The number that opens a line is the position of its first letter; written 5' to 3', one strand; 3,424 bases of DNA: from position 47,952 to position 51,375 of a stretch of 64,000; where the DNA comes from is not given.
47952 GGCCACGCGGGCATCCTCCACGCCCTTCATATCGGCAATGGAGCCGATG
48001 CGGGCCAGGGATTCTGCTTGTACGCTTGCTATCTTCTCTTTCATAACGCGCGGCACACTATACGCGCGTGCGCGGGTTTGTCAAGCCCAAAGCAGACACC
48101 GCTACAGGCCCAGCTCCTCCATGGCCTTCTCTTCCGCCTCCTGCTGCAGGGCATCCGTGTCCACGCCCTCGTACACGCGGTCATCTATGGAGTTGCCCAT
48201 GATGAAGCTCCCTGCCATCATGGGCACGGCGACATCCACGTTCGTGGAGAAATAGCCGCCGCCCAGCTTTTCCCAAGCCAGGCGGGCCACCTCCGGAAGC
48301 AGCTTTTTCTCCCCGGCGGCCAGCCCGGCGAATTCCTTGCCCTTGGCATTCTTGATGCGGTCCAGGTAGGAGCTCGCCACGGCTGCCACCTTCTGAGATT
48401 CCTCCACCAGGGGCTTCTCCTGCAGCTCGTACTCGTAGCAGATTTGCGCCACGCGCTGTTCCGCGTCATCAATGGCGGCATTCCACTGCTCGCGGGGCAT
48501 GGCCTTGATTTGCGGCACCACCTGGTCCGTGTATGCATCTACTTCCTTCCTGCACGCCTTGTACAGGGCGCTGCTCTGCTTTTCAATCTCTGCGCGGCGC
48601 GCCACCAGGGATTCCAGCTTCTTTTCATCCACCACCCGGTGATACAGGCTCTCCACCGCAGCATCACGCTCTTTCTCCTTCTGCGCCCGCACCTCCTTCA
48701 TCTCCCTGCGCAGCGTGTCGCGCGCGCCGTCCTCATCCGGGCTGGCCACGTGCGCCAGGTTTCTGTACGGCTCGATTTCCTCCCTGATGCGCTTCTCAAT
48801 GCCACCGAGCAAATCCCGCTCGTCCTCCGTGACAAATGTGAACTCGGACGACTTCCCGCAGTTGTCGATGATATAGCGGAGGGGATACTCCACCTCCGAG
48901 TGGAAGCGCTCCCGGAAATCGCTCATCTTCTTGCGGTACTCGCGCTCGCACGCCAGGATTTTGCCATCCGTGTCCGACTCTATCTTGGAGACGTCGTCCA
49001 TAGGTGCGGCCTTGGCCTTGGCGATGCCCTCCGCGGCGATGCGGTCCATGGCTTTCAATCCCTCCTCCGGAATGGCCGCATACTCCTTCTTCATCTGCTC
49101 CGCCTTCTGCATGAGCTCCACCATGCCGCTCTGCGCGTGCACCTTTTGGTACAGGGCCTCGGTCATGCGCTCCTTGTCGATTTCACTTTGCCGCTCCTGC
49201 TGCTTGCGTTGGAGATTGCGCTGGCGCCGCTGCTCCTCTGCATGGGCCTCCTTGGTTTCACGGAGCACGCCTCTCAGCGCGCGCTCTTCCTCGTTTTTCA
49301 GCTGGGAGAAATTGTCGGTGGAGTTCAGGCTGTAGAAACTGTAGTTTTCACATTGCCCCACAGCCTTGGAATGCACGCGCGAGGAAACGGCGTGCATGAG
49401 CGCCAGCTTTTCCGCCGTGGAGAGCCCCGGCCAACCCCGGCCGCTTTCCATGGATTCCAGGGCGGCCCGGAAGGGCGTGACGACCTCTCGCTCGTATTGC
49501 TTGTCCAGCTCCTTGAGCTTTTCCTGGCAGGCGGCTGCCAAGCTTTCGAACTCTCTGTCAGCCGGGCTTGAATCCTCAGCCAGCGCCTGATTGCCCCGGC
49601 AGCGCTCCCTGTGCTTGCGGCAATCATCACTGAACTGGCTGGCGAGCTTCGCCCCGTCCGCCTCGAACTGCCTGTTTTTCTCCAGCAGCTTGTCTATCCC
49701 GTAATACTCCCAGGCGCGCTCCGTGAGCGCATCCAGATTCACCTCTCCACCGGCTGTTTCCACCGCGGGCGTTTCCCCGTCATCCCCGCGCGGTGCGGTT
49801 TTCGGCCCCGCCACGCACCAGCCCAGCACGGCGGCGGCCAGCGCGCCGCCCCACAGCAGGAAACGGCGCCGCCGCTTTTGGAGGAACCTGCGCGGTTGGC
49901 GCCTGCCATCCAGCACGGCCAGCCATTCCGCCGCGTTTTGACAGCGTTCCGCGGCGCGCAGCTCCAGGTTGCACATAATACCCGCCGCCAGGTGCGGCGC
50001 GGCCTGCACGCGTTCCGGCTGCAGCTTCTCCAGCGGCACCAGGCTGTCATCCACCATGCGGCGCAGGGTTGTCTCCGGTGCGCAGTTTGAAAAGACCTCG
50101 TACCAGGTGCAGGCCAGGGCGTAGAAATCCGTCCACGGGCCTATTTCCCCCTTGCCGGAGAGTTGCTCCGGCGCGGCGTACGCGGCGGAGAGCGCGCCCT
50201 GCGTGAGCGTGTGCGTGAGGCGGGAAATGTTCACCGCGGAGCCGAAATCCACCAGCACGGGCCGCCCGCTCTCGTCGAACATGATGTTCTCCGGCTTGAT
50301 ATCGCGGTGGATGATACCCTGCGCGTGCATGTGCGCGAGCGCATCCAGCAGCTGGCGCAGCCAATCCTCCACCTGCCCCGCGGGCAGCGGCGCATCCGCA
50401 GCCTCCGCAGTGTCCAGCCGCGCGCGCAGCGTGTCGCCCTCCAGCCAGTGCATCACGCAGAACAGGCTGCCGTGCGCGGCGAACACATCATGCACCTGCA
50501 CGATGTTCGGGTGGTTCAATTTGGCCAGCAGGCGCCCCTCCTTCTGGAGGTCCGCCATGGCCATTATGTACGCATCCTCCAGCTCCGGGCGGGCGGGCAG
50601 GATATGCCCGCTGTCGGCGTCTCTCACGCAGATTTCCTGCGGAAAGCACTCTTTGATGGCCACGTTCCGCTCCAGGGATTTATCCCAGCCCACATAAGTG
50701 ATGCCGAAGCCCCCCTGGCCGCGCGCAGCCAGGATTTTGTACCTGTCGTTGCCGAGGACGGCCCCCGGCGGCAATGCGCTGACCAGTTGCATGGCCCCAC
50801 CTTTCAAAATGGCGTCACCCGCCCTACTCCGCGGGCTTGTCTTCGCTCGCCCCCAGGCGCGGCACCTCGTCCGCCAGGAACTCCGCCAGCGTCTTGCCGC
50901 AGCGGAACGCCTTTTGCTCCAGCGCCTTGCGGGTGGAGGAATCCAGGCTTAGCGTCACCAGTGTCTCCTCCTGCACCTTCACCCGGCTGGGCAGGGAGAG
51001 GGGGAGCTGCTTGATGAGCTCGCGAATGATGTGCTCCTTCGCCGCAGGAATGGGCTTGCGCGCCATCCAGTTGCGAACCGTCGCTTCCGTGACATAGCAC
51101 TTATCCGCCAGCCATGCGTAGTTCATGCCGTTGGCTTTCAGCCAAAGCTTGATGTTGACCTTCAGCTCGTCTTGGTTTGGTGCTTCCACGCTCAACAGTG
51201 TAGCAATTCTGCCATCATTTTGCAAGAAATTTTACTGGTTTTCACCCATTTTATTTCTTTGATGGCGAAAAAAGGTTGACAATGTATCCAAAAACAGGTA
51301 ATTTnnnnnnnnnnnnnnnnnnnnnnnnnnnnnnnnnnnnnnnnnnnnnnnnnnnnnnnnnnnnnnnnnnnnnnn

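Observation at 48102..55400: Accessory block that looks like a self-contained divergent signalling module (HTH regulator and membrane kinase versus Zn-ribbon, Sel1, micro-TM and repeat proteins)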

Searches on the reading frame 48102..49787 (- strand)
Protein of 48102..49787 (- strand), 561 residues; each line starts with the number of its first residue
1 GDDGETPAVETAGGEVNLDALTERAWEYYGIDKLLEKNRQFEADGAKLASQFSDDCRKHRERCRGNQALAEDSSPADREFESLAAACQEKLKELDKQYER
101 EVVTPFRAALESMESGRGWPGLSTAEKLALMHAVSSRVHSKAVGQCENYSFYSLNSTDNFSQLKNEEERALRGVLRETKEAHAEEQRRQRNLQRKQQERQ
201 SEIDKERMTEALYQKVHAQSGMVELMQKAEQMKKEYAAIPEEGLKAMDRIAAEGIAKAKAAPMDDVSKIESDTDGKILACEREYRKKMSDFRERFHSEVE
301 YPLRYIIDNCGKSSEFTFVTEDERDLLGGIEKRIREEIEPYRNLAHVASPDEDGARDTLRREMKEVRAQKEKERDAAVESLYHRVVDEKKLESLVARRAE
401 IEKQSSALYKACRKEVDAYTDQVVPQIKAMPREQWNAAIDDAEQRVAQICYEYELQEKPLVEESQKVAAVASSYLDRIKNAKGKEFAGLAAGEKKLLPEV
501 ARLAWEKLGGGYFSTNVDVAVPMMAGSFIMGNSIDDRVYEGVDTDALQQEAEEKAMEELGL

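Call 87: search_solved_structures(query=window:48102-49787:-, max_evalue=1)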
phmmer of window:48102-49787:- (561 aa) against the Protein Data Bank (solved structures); distinct sequences matched with E-value up to 1: 1.
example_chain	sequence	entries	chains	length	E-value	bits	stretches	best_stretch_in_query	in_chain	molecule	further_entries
8dua_B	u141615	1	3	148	0.92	11.6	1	391-466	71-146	Envelope glycoprotein gp41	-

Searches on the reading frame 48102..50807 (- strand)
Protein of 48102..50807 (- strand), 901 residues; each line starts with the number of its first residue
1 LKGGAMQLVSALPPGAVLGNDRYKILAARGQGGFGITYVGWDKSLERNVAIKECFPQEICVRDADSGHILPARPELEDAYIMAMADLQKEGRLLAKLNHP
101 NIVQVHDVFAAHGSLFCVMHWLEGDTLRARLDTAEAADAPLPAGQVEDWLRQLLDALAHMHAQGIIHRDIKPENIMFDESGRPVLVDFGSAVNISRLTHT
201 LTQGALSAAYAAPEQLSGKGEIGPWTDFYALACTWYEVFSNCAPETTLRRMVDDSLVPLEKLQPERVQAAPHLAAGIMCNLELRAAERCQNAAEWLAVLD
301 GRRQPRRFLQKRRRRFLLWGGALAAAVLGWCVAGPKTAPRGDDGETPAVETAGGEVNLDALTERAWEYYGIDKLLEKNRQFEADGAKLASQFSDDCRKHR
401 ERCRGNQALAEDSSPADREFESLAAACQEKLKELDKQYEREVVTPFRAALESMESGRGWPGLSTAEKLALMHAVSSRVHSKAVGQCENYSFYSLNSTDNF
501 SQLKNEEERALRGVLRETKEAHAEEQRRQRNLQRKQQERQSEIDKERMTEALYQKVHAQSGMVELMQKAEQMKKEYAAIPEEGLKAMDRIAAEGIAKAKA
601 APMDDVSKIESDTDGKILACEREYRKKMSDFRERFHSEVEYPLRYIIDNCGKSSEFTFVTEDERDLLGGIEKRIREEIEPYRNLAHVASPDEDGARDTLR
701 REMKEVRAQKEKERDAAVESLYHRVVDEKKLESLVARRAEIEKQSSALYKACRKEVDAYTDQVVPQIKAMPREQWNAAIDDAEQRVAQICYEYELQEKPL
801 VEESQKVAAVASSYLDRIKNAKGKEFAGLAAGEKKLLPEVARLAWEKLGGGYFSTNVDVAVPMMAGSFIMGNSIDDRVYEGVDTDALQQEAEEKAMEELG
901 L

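Call 3: search_protein_families(library=pfam, proteins=[window:48102-50807:-], max_evalue=0.01)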
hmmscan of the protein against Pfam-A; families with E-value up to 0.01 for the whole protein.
window:48102-50807:- (901 aa): 6 families
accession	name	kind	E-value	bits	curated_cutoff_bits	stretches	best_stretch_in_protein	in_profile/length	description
PF00069.31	Pkinase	-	1.5e-36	126.6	31.7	1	29-244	7-196/263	Protein kinase domain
PF07714.23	PK_Tyr_Ser-Thr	-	9.7e-19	68.1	23.1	1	84-244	45-203/258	Protein tyrosine and serine/threonine kinase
PF01636.29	APH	-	2.6e-08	34.4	23.2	2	147-193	155-199/239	Phosphotransferase enzyme family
PF19974.5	TCAD9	-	0.0014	18.3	40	1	147-190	281-323/429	Ternary complex associated domain 9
PF03109.22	ABC1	-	0.0026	17.4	22.9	1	118-199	146-222/244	ABC1 atypical kinase-like domain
PF14531.12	Kinase-like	-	0.0087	15.8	25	0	152-214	153-211/289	Kinase-like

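Call 6: search_protein_families(library=ncbifam, proteins=[window:48102-50807:-], max_evalue=0.01)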
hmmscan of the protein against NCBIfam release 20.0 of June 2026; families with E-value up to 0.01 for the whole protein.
window:48102-50807:- (901 aa): 18 families
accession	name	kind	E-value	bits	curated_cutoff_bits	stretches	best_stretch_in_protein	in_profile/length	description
NF033483.0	PknB_PASTA_kin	equivalog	1.9e-42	146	450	2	86-244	53-207/563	Stk1 family PASTA domain-containing Ser/Thr kinase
NF047741.1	antiphage_MADS6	equivalog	2.2e-33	115.7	460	1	92-305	247-463/612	methylation-associated defense system protein kinase MAD6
NF038150.1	lanthi_synth_IV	equivalog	3.4e-27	95.2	650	1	15-313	183-467/851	class IV lanthionine synthetase LanL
TIGR03903.1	TOMM_kin_cyc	equivalog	3.8e-27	94.6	705.75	1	84-232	22-176/1267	TOMM system kinase/cyclase fusion protein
NF052427.1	StpK7MSMEG_1200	equivalog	5.7e-23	81.2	900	1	23-244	9-208/601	serine/threonine protein kinase StpK7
NF038151.1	lanthi_synth_III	equivalog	7.5e-20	70.9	575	1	79-256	262-440/833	class III lanthionine synthetase LanKC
NF009651.0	PRK13184.1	equivalog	2.2e-16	59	839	1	21-198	2-167/932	serine/threonine-protein kinase PknD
NF033442.0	BREX_PglW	equivalog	1.4e-14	52.8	990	1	85-182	553-647/1391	BREX system serine/threonine kinase PglW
NF053615.1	SerThrKinAfsKStmc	equivalog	1.6e-10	40.3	1300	1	139-234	107-202/809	protein serine/threonine kinase AfsK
TIGR03724.2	arch_bud32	equivalog_domain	5.9e-08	32.4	125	1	89-191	42-131/193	KEOPS complex kinase/ATPase Bud32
NF043056.1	T4SS_LegK1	equivalog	6.4e-08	31.6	550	1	153-232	197-277/516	Dot/Icm T4SS effector kinase LegK1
NF058632.1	SerThrKinPrkT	equivalog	8.5e-06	25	280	1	100-196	78-170/322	serine/threonine protein kinase PrkT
NF002475.0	PRK01723.1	equivalog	1.3e-05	24.4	142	1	92-190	93-189/241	3-deoxy-D-manno-octulosonic acid kinase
NF011463.0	PRK14879.1-4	equivalog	3.8e-05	23.2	188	1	88-192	66-161/237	Kae1-associated kinase Bud32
NF007174.0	PRK09605.1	equivalog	0.00031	19.4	447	1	89-191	385-473/535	bifunctional N(6)-L-threonylcarbamoyladenine synthase/serine/threonine protein kinase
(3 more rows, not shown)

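Call 7: search_protein_families(library=padloc, proteins=[window:48102-50807:-], max_evalue=0.01)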
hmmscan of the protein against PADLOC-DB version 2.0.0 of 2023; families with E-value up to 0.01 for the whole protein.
window:48102-50807:- (901 aa): 35 families (the best 25 are shown)
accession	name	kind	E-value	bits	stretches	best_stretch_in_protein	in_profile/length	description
PDLC04138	mad6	-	2.9e-47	160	1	14-265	44-276/659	mads_6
PDLC04042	PD-T4-6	-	7.3e-45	151.8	1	20-301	8-271/292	-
PDLC04053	PD-T4-6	-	9.6e-41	138.2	2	86-244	55-210/311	-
PDLC04061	PD-T4-6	-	1.6e-36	124.9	1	14-295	9-276/510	-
PDLC04054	PD-T4-6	-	6.7e-36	122.4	1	22-301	11-272/347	-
PDLC04060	PD-T4-6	-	9.2e-35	118.5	1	20-241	7-205/486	-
PDLC04043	PD-T4-6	-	1.3e-34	118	1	20-244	14-216/452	-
PDLC04044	PD-T4-6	-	4.1e-34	116.3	1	20-299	31-289/372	-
PDLC04047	PD-T4-6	-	6e-33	112.3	1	20-241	9-208/327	-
PDLC04057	PD-T4-6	-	1.5e-32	111.2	1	20-243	7-208/443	-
PDLC04048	PD-T4-6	-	8.7e-31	105.6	1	20-240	9-207/354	-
PDLC04039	PD-T4-6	-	2.9e-30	103.7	1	87-244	61-214/458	-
PDLC04062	PD-T4-6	-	7.4e-30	102.4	1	19-301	30-292/450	-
PDLC04045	PD-T4-6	-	1.2e-29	101.4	1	18-300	30-296/350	-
PDLC03920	MkoA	-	3.4e-29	99.8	1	21-303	8-278/1112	-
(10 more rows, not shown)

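Call 88: find_homologous_proteins(query=window:48102-50807:-, region=345-901, max_evalue=0.001)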
Query window:48102-50807:-, residues 345-901 (557 aa): 39 proteins with E <= 0.001 among 8000 candidates.
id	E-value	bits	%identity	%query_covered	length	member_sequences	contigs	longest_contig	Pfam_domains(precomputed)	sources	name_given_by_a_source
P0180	0.0e+0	1148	96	100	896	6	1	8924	PF07714.24,PF00069.32,PF01636.30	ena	-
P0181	0.0e+0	1067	89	100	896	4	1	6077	PF07714.24,PF00069.32,PF01636.30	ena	-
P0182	4.7e-230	783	68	100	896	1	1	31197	PF07714.24,PF00069.32,PF01636.30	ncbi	-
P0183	8.0e-229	779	69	98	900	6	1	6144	PF07714.24,PF00069.32,PF01636.30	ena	-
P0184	1.9e-227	774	69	98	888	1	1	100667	PF07714.24,PF00069.32,PF01636.30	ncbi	-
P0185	1.1e-221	755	68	94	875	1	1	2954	PF07714.24,PF00069.32,PF01636.30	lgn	-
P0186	3.2e-205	701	61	100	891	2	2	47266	PF07714.24,PF00069.32,PF01636.30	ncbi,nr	ncbi:MAG: protein kinase [Akkermansia sp.]|nr:protein kinase [Akkermansia sp.]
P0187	3.9e-196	671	59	97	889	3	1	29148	PF07714.24,PF00069.32,PF01636.30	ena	-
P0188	8.4e-190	650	58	99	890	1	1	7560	PF07714.24,PF00069.32,PF01636.30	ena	-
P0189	4.2e-188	645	58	99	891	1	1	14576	PF07714.24,PF00069.32,PF01636.30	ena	-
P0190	3.4e-187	642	57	100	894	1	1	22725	PF07714.24,PF00069.32,PF01636.30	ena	-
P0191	7.5e-187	640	57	100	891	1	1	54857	PF07714.24,PF00069.32,PF01636.30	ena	-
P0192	1.1e-186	640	58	100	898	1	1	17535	PF07714.24,PF00069.32,PF01636.30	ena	-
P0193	4.3e-185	635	57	100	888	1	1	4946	PF07714.24,PF00069.32,PF01636.30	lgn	-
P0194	1.8e-184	633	59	97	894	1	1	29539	PF07714.24,PF00069.32,PF01636.30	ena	-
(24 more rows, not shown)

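Call 89: find_encoding_contigs(protein=P0180, flank=10000, max_places=4)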
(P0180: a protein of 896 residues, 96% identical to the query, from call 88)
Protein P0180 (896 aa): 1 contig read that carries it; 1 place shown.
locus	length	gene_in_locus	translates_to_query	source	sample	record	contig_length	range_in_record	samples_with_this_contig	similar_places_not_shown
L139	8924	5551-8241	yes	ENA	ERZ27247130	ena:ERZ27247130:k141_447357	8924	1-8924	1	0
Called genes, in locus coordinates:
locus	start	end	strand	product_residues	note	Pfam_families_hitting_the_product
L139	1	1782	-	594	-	?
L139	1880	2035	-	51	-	-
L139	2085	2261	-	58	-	-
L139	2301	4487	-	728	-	PF23310:TPR_27 (faint), PF08238:Sel1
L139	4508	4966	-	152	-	-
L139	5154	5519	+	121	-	-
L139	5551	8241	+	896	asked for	PF00069:Pkinase, PF07714:PK_Tyr_Ser-Thr, PF01636:APH (weak)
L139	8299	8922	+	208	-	?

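Call 90: find_encoding_contigs(protein=P0181, flank=10000, max_places=4)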
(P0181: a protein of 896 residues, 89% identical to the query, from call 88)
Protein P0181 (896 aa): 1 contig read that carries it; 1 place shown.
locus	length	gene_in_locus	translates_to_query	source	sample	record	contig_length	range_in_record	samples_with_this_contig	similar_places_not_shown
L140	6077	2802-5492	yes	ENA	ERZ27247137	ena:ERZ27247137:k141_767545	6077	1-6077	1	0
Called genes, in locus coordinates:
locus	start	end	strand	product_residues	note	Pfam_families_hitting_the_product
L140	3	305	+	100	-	?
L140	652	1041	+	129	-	PF06803:DUF1232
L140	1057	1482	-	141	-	-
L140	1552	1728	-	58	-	-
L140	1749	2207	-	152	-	-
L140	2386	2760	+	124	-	-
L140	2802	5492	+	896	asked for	PF00069:Pkinase, PF07714:PK_Tyr_Ser-Thr, PF01636:APH (weak)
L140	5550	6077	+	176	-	?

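Call 95: search_protein_families(library=phrogs, proteins=[window:48102-50807:-], max_evalue=0.001)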
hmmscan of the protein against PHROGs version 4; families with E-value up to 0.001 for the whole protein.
window:48102-50807:- (901 aa): 4 families
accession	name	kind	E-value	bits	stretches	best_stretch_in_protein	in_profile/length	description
phrog_2361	-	other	4.6e-42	145.4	1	18-247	10-217/415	serine-threonine kinase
phrog_3297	-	other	1.4e-07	32.5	1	150-193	71-114/160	kinase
phrog_4972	-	unknown function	3.9e-06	27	1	149-232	223-308/501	-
phrog_14300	-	unknown function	0.00014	22.4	1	149-204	223-277/290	-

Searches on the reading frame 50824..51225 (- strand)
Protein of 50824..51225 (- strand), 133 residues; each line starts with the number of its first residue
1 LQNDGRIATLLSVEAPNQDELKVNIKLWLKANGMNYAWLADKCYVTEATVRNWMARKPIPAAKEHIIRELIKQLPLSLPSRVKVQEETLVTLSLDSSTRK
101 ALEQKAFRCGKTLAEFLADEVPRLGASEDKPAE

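Call 3: search_protein_families(library=pfam, proteins=[window:50824-51225:-], max_evalue=0.01)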
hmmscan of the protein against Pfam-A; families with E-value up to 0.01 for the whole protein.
window:50824-51225:- (133 aa): 0 families

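Call 6: search_protein_families(library=ncbifam, proteins=[window:50824-51225:-], max_evalue=0.01)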
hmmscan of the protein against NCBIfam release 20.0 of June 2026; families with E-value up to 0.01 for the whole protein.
window:50824-51225:- (133 aa): 1 family
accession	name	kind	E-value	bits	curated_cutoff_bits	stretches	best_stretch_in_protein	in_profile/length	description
NF046037.1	carphisopro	domain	0.0024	18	38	1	39-65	14-40/54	carph-isopro domain-containing protein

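Call 7: search_protein_families(library=padloc, proteins=[window:50824-51225:-], max_evalue=0.01)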
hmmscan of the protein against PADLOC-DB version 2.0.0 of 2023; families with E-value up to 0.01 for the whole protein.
window:50824-51225:- (133 aa): 0 families

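Call 95: search_protein_families(library=phrogs, proteins=[window:50824-51189:-], max_evalue=0.001)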
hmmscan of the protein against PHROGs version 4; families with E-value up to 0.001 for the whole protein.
window:50824-51189:- (121 aa): 2 families
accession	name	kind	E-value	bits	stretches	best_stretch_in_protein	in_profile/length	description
phrog_4779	-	transcription regulation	3.9e-05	25.1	1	12-71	6-65/98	transcriptional regulator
phrog_3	-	transcription regulation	0.0003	21.7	1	7-55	87-130/430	transcriptional repressor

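Call 97: search_dna_similar(query=window:50824-51189:-, collection=phages, mode=protein, max_evalue=0.001, max_rows=8)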
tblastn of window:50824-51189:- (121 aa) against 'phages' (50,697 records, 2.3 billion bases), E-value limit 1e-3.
Records with a match: 2; places in all: 2; records where one place covers at least 80% of the query: 1.
Best place of each record, by identity: <60% 2.
By first word of the organism name: Akkermansia 2.
By host as written in the record: Akkermansia muciniphila 2.
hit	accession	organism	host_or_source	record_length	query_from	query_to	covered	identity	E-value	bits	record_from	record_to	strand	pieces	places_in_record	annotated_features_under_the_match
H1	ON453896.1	Akkermansia phage Moulinsart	Akkermansia muciniphila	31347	12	112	83%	32.5%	3e-6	50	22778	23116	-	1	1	transcriptional regulator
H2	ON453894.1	Akkermansia phage Chambord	Akkermansia muciniphila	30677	10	89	66%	37.0%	4e-6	49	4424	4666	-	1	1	transcriptional repressor | hypothetical protein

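Call 99: search_dna_similar(query=window:50824-51189:-, collection=plasmids, mode=protein, max_evalue=0.001, max_rows=8)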
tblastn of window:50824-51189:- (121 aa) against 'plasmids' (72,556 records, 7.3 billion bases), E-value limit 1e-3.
No match.

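Call 100: get_annotated_region(hit=H1, flank=4000)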
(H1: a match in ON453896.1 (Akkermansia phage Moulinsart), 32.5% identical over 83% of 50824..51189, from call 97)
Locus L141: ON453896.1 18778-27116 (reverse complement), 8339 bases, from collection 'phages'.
description: Akkermansia phage Moulinsart, complete genome.
organism: Akkermansia phage Moulinsart (NCBI taxid 2951968)
taxonomy: Viruses
host: Akkermansia muciniphila; source: feces; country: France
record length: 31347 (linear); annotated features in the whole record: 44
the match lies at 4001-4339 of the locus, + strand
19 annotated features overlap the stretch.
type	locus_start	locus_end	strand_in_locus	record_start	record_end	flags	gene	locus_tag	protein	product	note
CDS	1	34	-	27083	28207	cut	-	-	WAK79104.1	DNA primase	rasttk_feature_creation_tool=/opt/patric-common/ runtime/bin/phanotate version 1.5.0; HHpred against PHROGS v3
CDS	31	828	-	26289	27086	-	-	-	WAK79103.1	DNA methyltransferase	rasttk_feature_creation_tool=/opt/patric-common/ runtime/bin/phanotate version 1.5.0; HHpred against PHROGS v3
CDS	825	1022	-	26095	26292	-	-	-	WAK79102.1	hypothetical protein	rasttk_feature_creation_tool=/opt/patric-common/ runtime/bin/phanotate version 1.5.0; ...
CDS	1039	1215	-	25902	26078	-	-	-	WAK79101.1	hypothetical protein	rasttk_feature_creation_tool=/opt/patric-common/ runtime/bin/phanotate version 1.5.0; ...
CDS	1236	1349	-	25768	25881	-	-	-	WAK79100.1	hypothetical protein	rasttk_feature_creation_tool=/opt/patric-common/ runtime/bin/phanotate version 1.5.0; ...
CDS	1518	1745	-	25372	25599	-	-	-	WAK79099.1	hypothetical protein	rasttk_feature_creation_tool=/opt/patric-common/ runtime/bin/phanotate version 1.5.0; ...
CDS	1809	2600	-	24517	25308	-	-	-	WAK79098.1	hypothetical protein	rasttk_feature_creation_tool=/opt/patric-common/ runtime/bin/phanotate version 1.5.0; ...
CDS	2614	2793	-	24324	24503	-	-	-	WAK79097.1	transcriptional regulator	rasttk_feature_creation_tool=/opt/patric-common/ runtime/bin/phanotate version 1.5.0; HHpred against PHROGS v3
CDS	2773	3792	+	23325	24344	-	-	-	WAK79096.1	hypothetical protein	rasttk_feature_creation_tool=/opt/patric-common/ runtime/bin/phanotate version 1.5.0; ...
CDS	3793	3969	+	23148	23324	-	-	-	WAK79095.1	hypothetical protein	rasttk_feature_creation_tool=/opt/patric-common/ runtime/bin/phanotate version 1.5.0; ...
CDS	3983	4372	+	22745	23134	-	-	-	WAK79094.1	transcriptional regulator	rasttk_feature_creation_tool=/opt/patric-common/ runtime/bin/phanotate version 1.5.0; HHpred against PHROGS v3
CDS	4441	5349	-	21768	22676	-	-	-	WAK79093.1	hypothetical protein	rasttk_feature_creation_tool=/opt/patric-common/ runtime/bin/phanotate version 1.5.0; ...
CDS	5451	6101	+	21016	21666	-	-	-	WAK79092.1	hypothetical protein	rasttk_feature_creation_tool=/opt/patric-common/ runtime/bin/phanotate version 1.5.0; ...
CDS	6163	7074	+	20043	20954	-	-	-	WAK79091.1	hypothetical protein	rasttk_feature_creation_tool=/opt/patric-common/ runtime/bin/phanotate version 1.5.0; ...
CDS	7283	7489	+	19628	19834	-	-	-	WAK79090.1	toxin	rasttk_feature_creation_tool=/opt/patric-common/ runtime/bin/phanotate version 1.5.0; HHpred against PHROGS v3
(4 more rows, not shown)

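Call 101: get_annotated_region(hit=H2, flank=4000)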
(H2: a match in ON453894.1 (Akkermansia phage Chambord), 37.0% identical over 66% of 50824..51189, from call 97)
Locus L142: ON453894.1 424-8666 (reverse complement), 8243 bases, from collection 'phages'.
description: Akkermansia phage Chambord, partial genome.
organism: Akkermansia phage Chambord (NCBI taxid 2951966)
taxonomy: Viruses
host: Akkermansia muciniphila; source: feces; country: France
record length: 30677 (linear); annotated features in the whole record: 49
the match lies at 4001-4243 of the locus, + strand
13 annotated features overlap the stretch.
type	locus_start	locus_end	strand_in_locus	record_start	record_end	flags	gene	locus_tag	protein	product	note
CDS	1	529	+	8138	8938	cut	-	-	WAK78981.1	transcriptional repressor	rasttk_feature_creation_tool=/opt/patric-common/ runtime/bin/phanotate version 1.5.0; HHpred against PHROGS v3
CDS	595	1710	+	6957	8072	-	-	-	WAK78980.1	DNA methyltransferase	rasttk_feature_creation_tool=/opt/patric-common/ runtime/bin/phanotate version 1.5.0; HHpred against PHROGS v3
CDS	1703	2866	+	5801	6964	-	-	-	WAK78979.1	hypothetical protein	rasttk_feature_creation_tool=/opt/patric-common/ runtime/bin/phanotate version 1.5.0; ...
CDS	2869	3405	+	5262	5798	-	-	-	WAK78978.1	hypothetical protein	rasttk_feature_creation_tool=/opt/patric-common/ runtime/bin/phanotate version 1.5.0; ...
CDS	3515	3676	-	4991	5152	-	-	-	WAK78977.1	hypothetical protein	rasttk_feature_creation_tool=/opt/patric-common/ runtime/bin/phanotate version 1.5.0; ...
CDS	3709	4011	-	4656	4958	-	-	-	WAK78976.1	hypothetical protein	rasttk_feature_creation_tool=/opt/patric-common/ runtime/bin/phanotate version 1.5.0; ...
CDS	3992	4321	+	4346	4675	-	-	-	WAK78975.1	transcriptional repressor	rasttk_feature_creation_tool=/opt/patric-common/ runtime/bin/phanotate version 1.5.0; HHpred against PHROGS v3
CDS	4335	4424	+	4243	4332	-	-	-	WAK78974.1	hypothetical protein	rasttk_feature_creation_tool=/opt/patric-common/ runtime/bin/phanotate version 1.5.0; ...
CDS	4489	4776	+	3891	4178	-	-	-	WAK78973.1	hypothetical protein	rasttk_feature_creation_tool=/opt/patric-common/ runtime/bin/phanotate version 1.5.0; ...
CDS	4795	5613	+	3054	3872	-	-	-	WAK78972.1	hypothetical protein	rasttk_feature_creation_tool=/opt/patric-common/ runtime/bin/phanotate version 1.5.0; ...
CDS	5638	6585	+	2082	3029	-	-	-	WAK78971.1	hypothetical protein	rasttk_feature_creation_tool=/opt/patric-common/ runtime/bin/phanotate version 1.5.0; ...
CDS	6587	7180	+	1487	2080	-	-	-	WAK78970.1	hypothetical protein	rasttk_feature_creation_tool=/opt/patric-common/ runtime/bin/phanotate version 1.5.0; HHpred against PHROGS v3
CDS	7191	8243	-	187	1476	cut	-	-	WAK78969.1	integrase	rasttk_feature_creation_tool=/opt/patric-common/ runtime/bin/phanotate version 1.5.0; HHpred against PHROGS v3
